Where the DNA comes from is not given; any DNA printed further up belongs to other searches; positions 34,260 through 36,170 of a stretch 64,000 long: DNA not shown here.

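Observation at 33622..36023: Translationally coupled dihaem cytochrome c and a second D-x-D (lanthanide-type) PQQ dehydrogenase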

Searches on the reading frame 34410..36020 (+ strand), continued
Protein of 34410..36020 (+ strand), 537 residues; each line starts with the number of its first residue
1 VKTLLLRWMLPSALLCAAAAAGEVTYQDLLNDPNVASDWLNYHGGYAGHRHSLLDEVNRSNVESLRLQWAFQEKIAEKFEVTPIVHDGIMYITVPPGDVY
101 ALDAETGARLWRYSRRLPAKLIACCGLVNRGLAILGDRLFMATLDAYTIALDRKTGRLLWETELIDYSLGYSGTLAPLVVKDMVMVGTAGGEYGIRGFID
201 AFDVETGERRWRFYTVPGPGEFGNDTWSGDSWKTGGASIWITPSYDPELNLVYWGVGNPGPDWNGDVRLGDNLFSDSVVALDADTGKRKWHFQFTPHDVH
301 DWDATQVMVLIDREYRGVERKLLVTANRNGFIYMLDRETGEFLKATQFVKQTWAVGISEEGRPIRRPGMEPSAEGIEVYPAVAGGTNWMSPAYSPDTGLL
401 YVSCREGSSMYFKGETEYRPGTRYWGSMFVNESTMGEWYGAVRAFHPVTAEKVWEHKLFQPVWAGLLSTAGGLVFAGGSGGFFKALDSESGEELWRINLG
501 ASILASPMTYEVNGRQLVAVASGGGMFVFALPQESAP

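Call 15: find_homologous_proteins(query=window:34410-36020:+, max_evalue=1e-30)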
Query window:34410-36020:+ (537 aa): 8000 proteins with E <= 1e-30 among 8000 candidates; the best 120 are listed.
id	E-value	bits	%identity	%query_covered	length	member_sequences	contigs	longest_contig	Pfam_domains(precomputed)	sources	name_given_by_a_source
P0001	0.0e+0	1203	96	99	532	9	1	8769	PF01011.29,PF13360.14,PF13570.14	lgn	-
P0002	0.0e+0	1120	86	100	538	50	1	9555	PF01011.29,PF13360.14,PF13570.14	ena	-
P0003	0.0e+0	1113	87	99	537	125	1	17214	PF01011.29,PF13360.14,PF13570.14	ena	-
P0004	0.0e+0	1090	88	95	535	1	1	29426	PF01011.29,PF13360.14,PF13570.14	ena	-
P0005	0.0e+0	1086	87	97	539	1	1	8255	PF01011.29,PF13360.14,PF13570.14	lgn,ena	-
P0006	0.0e+0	1086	87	97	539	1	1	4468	PF01011.29,PF13360.14,PF13570.14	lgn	-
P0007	0.0e+0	1086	88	95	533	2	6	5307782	PF01011.29,PF13360.14,PF13570.14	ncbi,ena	-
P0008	0.0e+0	1084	85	99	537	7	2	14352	PF01011.29,PF13360.14,PF13570.14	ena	-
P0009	0.0e+0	1080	83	100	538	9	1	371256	PF01011.29,PF13360.14,PF13570.14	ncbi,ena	-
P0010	0.0e+0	1076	84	99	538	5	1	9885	PF01011.29,PF13360.14,PF13570.14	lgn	-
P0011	0.0e+0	1072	86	94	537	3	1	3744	PF01011.29,PF13360.14,PF13570.14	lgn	-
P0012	0.0e+0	1071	85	95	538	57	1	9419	PF01011.29,PF13360.14,PF13570.14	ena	-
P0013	0.0e+0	1068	84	100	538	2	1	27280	PF01011.29,PF13360.14,PF13570.14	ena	-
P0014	0.0e+0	1063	84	97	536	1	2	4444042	PF01011.29,PF13360.14,PF13570.14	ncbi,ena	-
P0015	0.0e+0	1057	83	97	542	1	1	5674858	PF01011.29,PF13360.14,PF13570.14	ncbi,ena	-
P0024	1.9e-257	873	68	98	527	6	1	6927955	PF01011.29,PF13360.14,PF13570.14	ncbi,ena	-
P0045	9.1e-247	838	69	97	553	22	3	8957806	PF01011.29,PF13360.14,PF13570.14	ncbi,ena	-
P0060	2.2e-239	814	65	99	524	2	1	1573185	PF01011.29,PF13360.14,PF13570.14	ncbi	ncbi:MAG: PQQ-dependent dehydrogenase, methanol/ethanol family [Bryobacteraceae bacterium]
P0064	1.0e-234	798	63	97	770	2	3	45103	PF01011.29,PF13360.14,PF13570.14,PF13442.12,PF00034.27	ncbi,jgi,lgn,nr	ncbi:MAG: PQQ-dependent dehydrogenase, methanol/ethanol family [Acidobacteria bacterium]|nr:PQQ-depe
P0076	7.8e-209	713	59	95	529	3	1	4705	PF01011.29,PF13360.14,PF13570.14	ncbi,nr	ncbi:PQQ-dependent dehydrogenase, methanol/ethanol family [Acidobacteria bacterium AH-259-A15]|nr:PQ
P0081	1.6e-207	709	57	97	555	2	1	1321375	PF01011.29,PF13360.14,PF13570.14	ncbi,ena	-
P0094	3.4e-204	698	57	95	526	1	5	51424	PF01011.29,PF13360.14,PF13570.14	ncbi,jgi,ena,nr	ncbi:MAG: PQQ-dependent dehydrogenase, methanol/ethanol family [Acidimicrobiia bacterium]|nr:PQQ-dep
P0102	2.9e-203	695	57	96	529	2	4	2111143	PF01011.29,PF13360.14,PF13570.14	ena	-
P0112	1.1e-202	693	58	97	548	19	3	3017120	PF01011.29,PF13360.14,PF13570.14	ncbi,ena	-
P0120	1.8e-201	689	57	97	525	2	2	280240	PF01011.29,PF13360.14,PF13570.14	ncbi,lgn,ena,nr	ncbi:MAG TPA: PQQ-dependent dehydrogenase, methanol/ethanol family [Bryobacteraceae bacterium]|nr:PQ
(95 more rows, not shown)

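Call 19: find_encoding_contigs(protein=P0007, flank=10000, max_places=2)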
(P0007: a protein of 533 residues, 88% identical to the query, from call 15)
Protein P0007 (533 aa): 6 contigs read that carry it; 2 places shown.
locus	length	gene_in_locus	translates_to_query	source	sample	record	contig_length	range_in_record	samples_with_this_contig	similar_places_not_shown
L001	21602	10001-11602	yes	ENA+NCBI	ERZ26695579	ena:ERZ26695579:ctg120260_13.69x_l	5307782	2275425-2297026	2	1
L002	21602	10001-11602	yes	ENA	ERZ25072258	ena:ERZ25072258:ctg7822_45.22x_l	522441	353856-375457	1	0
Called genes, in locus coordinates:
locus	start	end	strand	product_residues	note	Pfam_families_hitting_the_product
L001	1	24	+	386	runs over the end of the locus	PF13624:SurA_N_3 (weak), PF13623:SurA_N_2 (weak), PF13145:Rotamase_2, PF13616:Rotamase_3, PF00639:Rotamase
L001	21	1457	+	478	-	PF01336:tRNA_anti-codon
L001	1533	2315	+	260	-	PF00106:adh_short, PF08659:KR, PF13561:adh_short_C2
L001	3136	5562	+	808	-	PF13620:CarboxypepD_reg, PF13715:CarbopepD_reg_2, PF07715:Plug, PF00593:TonB_dep_Rec_b-barrel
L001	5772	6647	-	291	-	PF04072:LCM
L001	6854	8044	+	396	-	PF08240:ADH_N, PF00107:ADH_zinc_N (weak)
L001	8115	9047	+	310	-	PF01261:AP_endonuc_2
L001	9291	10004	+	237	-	PF00034:Cytochrom_C (faint), PF13442:Cytochrome_CBB3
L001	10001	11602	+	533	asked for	PF01011:PQQ, PF13360:PQQ_2, PF13570:Beta-prop_ACSF4 (weak), PF13360:PQQ_2, PF01011:PQQ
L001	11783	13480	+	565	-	PF03301:Trp_dioxygenase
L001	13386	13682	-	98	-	PF04072:LCM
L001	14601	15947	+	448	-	PF00425:Chorismate_bind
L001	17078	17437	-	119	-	PF01740:STAS, PF13466:STAS_2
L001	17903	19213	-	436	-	PF02885:Glycos_trans_3N, PF00591:Glycos_transf_3, PF07831:PYNP_C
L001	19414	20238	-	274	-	PF00459:Inositol_P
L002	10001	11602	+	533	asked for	PF01011:PQQ, PF13360:PQQ_2, PF13570:Beta-prop_ACSF4 (weak), PF13360:PQQ_2, PF01011:PQQ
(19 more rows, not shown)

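Call 20: find_related_loci(query=A1, collection=genome_contigs, flank=8000)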
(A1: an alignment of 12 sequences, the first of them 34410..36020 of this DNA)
Query A1 (537 aa) in genome_contigs; peptide patterns used: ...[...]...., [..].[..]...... (x = any residue, [..] = any of these).
599 stretches matched a pattern (row limit reached: there are more); 598 encode a relative of the query (tblastn E <= 1e-3); the best 80 are kept; 80 distinct loci.
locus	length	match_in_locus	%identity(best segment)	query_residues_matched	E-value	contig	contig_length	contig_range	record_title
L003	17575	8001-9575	86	8-531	0e+0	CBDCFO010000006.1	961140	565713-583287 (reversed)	MAG: Bryobacterales bacterium isolate 36edf40f-bfcd-40a8-9d79-f36e49b9d440 genome assembly, contig: contig_6, whole geno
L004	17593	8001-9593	84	7-536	0e+0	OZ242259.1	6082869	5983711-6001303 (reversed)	MAG: Bryobacterales bacterium isolate 0950f91b-628e-4ed9-b989-43c9b73d7c92 genome assembly, chromosome: 1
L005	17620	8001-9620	54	1-532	0e+0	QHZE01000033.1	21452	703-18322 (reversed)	MAG: Acidobacteria bacterium isolate gp18 AA62 14_1009_13_30cm_scaffold_12327_curated, whole genome shotgun sequence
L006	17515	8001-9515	55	38-532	0e+0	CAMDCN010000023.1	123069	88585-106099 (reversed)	MAG: Candidatus Sulfopaludibacter sp. SbA3 isolate MiH-16apr19-209 genome assembly, contig: MiH-16apr19-C135, whole geno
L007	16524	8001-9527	55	25-533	0e+0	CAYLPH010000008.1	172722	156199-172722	MAG TPA_asm: uncultured Candidatus Solibacter sp. isolate SRP287051_co1_109 genome assembly, contig: NODE_169_length_172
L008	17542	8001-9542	55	18-531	0e+0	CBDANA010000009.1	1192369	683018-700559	MAG: Vicinamibacterales bacterium isolate 5fb12c80-57d0-4641-8fec-4a532d1ea914 genome assembly, contig: contig_9, whole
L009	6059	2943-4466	54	23-531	0e+0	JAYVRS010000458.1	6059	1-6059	MAG: Bryobacteraceae bacterium isolate GL73_DN_concoct_61 GL73_DN_concoct_61_457, whole genome shotgun sequence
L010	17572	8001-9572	53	19-531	0e+0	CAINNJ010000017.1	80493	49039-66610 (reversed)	MAG: uncultured Acidobacteriia bacterium isolate VK_bin-1616 genome assembly, contig: bin-1616:17/67, whole genome shotg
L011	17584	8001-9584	52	1-533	0e+0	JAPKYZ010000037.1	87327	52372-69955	MAG: Acidobacteria bacterium isolate LacPavin_0920_WC90_MAG_63_15 LacPavin_0920_WC90_scaffold_2135693, whole genome shot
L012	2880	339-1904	56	22-531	0e+0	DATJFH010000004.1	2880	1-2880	MAG TPA_asm: Bryobacteraceae bacterium isolate SMAG_U15455 k141_5541609, whole genome shotgun sequence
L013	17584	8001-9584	50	6-534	0e+0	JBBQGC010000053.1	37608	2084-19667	MAG: Bryobacterales bacterium isolate Co_metawrap_987 Cmw_987_k141_20528392_length_37608_cov_13.3600, whole genome shotg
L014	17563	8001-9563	54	11-531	0e+0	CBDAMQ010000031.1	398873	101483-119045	MAG: Acidobacteriota bacterium isolate f7627cb0-bec0-4e28-8c7c-c7b41e5e221a genome assembly, contig: contig_31, whole ge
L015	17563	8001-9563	53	9-529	0e+0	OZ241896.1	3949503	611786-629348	MAG: Vicinamibacterales bacterium isolate 33c84dbd-3a66-4f2e-aaf6-8813f582eb9b genome assembly, chromosome: 1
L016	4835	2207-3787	51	1-535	0e+0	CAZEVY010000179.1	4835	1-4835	MAG TPA_asm: uncultured Solibacteraceae bacterium isolate SRP237561_co1_63 genome assembly, contig: NODE_39140_length_48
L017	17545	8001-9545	52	14-529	0e+0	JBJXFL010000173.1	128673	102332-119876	MAG: Bryobacteraceae bacterium isolate F1F2.bin.453 k127_2656577, whole genome shotgun sequence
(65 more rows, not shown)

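Call 48: predict_structure(alignment_id=A1)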
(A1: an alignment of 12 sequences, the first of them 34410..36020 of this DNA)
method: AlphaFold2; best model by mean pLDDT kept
length: 537 residues; sequences in the alignment: 12
mean_pLDDT: 77.4   pTM: 0.83
mean pLDDT of the five models: 77.4, 74.8, 70.2, 70.2, 67.1
residues with pLDDT >= 90: 208; 70-90: 164; 50-70: 82; < 50: 83
segments of 3 or more residues with pLDDT < 50: 1-3, 5-20, 125-127, 227-238, 259-270, 298-303, 382-387, 415-433, 535-537
pLDDT, mean of each block of 10 residues (from residue 1): 48 43 82 84 80 95 97 81 89 82 95 80 53 90 85 95 70 72 84 66 96 77 54 46 88 73 37 72 95 65 66 92 84 92 87 80 79 65 52 91 77 50 41 59 92 91 84 91 95 96 88 92 92 66
secondary structure, 60 per line:
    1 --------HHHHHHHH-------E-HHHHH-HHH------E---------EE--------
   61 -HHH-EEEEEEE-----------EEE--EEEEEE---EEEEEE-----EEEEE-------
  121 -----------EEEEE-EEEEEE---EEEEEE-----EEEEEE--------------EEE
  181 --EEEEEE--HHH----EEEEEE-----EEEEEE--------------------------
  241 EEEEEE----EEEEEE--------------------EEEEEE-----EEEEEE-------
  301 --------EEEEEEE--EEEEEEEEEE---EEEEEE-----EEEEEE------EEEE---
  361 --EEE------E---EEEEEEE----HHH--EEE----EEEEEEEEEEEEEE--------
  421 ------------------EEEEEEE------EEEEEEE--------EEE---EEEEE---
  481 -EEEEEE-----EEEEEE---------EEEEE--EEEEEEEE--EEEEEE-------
elements in order: H9-16 H26-30 E66-72 E84-86 E89-94 E98-103 E109-113 E132-136 E138-143 E147-152 E158-163 E178-180 E183-188 E198-203 E209-214 E241-246 E251-256 E277-282 E288-293 E309-315 E318-327 E331-336 E342-347 E354-357 E363-365 E376-382 E392-394 E399-412 E439-445 E452-458 E467-469 E473-477 E482-487 E493-498 E508-512 E515-522 E525-530

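Call 51: fold_search(model_id=the predicted structure, library=pdb)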
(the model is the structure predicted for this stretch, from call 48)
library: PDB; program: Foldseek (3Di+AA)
matches with E <= 10: 1953; with E <= 0.001: 1698
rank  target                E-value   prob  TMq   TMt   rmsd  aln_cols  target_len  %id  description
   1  6zcv                  9.1e-50  1.00  0.82  0.79   4.7       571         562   36  Crystal structure of lanthanide-dependent alcohol dehydrogenase PedH from Pseudomonas putida KT2440 (released 2020-07-15)
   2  6zcw                  1.0e-49  1.00  0.80  0.77   4.9       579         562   34  Crystal structure of lanthanide-dependent alcohol dehydrogenase PedH from Pseudomonas putida KT2440 (released 2020-07-15)
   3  1yiq                  1.0e-45  1.00  0.84  0.67   4.6       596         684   32  Molecular cloning and structural analysis of quinohemoprotein alcohol dehydrogenase ADHIIG from Pseudomonas putida HK5.  (released 2005-08-16)
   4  1kv9                  1.2e-45  1.00  0.85  0.69   4.9       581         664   35  Structure at 1.9 A Resolution of a Quinohemoprotein Alcohol Dehydrogenase from Pseudomonas putida HK5 (released 2002-07-10)
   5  6dam                  1.7e-45  1.00  0.78  0.74   5.6       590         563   34  Crystal structure of lanthanide-dependent methanol dehydrogenase XoxF from Methylomicrobium buryatense 5G (released 2018-09-05)
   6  4mae_A                2.0e-45  1.00  0.80  0.74   4.8       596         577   33  Methanol dehydrogenase from Methylacidiphilum fumariolicum SolV (released 2013-09-18)
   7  8gy2_A                1.7e-44  1.00  0.82  0.62   4.7       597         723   29  Cryo-EM Structure of Membrane-Bound Alcohol Dehydrogenase from Gluconobacter oxydans (released 2023-08-02)
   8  6fkw_A                2.1e-44  1.00  0.79  0.74   4.8       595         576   33  Europium-containing methanol dehydrogenase (released 2018-03-21)
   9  1flg_A                5.3e-44  1.00  0.82  0.76   5.0       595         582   35  CRYSTAL STRUCTURE OF THE QUINOPROTEIN ETHANOL DEHYDROGENASE FROM PSEUDOMONAS AERUGINOSA (released 2000-08-30)
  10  1kb0                  1.9e-43  1.00  0.82  0.67   4.3       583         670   32  Crystal Structure of Quinohemoprotein Alcohol Dehydrogenase from Comamonas testosteroni (released 2001-12-28)
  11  4tqo_A                2.8e-42  1.00  0.79  0.74   4.7       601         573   31  The crystal structure of methanol dehydrogenase from Methylococcus capsulatus (Bath) (released 2014-09-24)
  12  9m2c                  3.5e-42  1.00  0.80  0.77   4.3       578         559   26  Type I PQQ-dependent alcohol dehydrogenase (released 2026-03-04)
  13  6oc5_A                5.1e-42  1.00  0.80  0.74   4.6       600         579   31  Lanthanide-dependent methanol dehydrogenase XoxF from Methylobacterium extorquens, in complex with Lanthanum (released 2020-05-13)
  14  1h4i_A                1.5e-41  1.00  0.80  0.72   4.5       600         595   29  Methylobacterium extorquens methanol dehydrogenase (released 2001-06-14)
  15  4cvb                  3.0e-41  1.00  0.79  0.76   4.9       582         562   27  Crystal structure of quinone-dependent alcohol dehydrogenase from Pseudogluconobacter saccharoketogenenes (released 2015-03-25)
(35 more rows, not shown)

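Call 53: find_encoding_contigs(protein=P0064, flank=8000, max_places=3)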
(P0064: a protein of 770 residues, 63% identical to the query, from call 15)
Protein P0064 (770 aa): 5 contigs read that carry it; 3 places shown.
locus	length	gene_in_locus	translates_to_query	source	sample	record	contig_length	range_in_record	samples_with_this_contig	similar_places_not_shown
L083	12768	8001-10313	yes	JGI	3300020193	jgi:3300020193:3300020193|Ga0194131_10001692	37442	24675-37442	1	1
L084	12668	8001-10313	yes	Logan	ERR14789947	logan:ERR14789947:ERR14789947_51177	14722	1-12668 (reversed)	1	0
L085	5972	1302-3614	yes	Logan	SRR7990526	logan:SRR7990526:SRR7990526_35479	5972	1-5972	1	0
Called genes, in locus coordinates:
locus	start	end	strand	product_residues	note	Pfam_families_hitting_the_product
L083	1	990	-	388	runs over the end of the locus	PF12704:MacB_PCD, PF02687:FtsX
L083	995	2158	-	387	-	PF12704:MacB_PCD (weak), PF02687:FtsX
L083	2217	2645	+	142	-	PF00383:dCMP_cyt_deam_1, PF14437:MafB19-deam, PF14439:Bd3614-deam (faint)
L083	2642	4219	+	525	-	-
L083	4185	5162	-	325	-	PF08450:SGL, PF17170:DUF5128, PF01436:NHL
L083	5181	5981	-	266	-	-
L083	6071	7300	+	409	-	PF02746:MR_MLE_N, PF13378:MR_MLE_C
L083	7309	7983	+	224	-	PF01177:Asp_Glu_race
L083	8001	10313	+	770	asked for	PF00034:Cytochrom_C (faint), PF13442:Cytochrome_CBB3, PF01011:PQQ, PF13570:Beta-prop_ACSF4 (weak), PF13360:PQQ_2, PF01011:PQQ, PF13360:PQQ_2 (weak)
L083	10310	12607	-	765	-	PF25183:OMP_b-brl_4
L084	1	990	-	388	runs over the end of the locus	PF12704:MacB_PCD, PF02687:FtsX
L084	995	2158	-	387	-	PF12704:MacB_PCD (weak), PF02687:FtsX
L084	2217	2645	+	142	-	PF00383:dCMP_cyt_deam_1, PF14437:MafB19-deam, PF14439:Bd3614-deam (faint)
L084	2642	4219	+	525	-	-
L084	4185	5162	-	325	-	PF08450:SGL, PF17170:DUF5128, PF01436:NHL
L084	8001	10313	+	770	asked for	PF00034:Cytochrom_C (faint), PF13442:Cytochrome_CBB3, PF01011:PQQ, PF13570:Beta-prop_ACSF4 (weak), PF13360:PQQ_2, PF01011:PQQ, PF13360:PQQ_2 (weak)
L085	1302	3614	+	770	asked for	PF00034:Cytochrom_C (faint), PF13442:Cytochrome_CBB3, PF01011:PQQ, PF13570:Beta-prop_ACSF4 (weak), PF13360:PQQ_2, PF01011:PQQ, PF13360:PQQ_2 (weak)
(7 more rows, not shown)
